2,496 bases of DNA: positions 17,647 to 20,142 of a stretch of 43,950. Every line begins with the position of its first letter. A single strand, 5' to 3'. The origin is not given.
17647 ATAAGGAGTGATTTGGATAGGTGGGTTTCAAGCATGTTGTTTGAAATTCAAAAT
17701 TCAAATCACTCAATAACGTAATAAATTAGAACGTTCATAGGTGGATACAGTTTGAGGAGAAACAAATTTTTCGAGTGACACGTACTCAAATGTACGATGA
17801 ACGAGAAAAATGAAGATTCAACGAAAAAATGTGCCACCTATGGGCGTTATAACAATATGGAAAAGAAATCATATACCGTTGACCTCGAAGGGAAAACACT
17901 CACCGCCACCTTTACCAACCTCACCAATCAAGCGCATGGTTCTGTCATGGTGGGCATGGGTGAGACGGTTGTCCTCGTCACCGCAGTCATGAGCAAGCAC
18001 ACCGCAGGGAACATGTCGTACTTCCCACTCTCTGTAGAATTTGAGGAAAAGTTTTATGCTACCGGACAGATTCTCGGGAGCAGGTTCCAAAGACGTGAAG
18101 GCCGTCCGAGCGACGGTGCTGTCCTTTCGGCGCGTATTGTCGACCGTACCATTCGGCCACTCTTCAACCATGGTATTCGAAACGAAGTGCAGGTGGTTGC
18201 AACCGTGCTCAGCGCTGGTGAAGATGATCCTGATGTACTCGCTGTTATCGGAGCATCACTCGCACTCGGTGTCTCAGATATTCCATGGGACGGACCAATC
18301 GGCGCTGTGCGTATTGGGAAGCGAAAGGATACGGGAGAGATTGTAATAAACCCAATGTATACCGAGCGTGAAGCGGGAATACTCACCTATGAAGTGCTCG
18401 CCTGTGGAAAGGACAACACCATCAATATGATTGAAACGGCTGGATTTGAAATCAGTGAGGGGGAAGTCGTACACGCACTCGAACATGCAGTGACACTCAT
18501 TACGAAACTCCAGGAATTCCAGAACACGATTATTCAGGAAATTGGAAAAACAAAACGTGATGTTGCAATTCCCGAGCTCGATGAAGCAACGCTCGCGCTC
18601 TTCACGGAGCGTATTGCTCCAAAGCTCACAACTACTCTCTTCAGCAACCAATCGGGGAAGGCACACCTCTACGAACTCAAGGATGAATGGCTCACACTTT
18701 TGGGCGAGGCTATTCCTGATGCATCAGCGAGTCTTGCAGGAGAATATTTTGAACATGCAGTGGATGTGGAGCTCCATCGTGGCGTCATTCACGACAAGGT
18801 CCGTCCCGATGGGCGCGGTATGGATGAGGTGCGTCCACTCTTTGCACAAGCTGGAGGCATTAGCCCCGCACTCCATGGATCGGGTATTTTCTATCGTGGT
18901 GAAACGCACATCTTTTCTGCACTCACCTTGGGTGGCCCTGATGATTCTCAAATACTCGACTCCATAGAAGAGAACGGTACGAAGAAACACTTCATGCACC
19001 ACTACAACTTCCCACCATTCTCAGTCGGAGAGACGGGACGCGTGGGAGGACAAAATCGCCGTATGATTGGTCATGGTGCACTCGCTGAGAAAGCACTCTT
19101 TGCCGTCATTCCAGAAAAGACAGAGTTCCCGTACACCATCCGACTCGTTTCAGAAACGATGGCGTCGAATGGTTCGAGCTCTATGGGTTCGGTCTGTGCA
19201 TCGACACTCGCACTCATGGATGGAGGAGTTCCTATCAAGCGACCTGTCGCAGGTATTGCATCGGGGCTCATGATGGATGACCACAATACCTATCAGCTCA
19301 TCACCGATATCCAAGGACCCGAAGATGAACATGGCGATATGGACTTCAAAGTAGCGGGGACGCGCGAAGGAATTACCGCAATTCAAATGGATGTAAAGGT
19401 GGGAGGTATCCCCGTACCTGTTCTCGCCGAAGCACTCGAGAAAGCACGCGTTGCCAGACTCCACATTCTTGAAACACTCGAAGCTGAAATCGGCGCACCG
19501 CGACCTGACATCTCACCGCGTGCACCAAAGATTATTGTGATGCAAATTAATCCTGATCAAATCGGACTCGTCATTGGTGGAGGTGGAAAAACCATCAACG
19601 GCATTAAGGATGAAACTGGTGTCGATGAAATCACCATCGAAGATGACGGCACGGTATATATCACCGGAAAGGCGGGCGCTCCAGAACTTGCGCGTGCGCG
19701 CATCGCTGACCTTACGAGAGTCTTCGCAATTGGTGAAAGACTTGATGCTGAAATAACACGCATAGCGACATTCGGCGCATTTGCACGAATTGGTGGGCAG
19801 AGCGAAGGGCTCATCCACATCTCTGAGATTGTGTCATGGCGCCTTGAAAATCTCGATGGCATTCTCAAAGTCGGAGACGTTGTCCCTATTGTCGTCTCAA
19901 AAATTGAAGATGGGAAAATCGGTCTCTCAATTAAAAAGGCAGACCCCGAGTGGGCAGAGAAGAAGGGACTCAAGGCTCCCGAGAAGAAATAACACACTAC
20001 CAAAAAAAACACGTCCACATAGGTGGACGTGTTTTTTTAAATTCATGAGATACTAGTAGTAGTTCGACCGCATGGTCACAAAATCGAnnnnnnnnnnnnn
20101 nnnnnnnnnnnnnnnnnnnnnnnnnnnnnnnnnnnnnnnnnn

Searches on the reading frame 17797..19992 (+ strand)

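Call 13: search_protein_families(library=pfam, proteins=[window:17797-19992:+], max_evalue=0.01)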
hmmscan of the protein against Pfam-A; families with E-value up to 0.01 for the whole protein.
window:17797-19992:+ (731 aa): 4 families
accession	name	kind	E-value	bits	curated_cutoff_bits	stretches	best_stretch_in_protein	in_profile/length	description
PF01138.27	RNase_PH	-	4.6e-44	150.4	25.5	2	40-163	9-130/130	3' exoribonuclease family, domain 1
PF00575.29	S1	-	2.5e-11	44.2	22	1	644-712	3-73/74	S1 RNA binding domain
PF00013.35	KH_1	-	4.8e-10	39.5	21.5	1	580-637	2-65/66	KH domain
PF03725.20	RNase_PH_C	-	4.7e-09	36.5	20.8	1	483-551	2-65/67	3' exoribonuclease family, domain 2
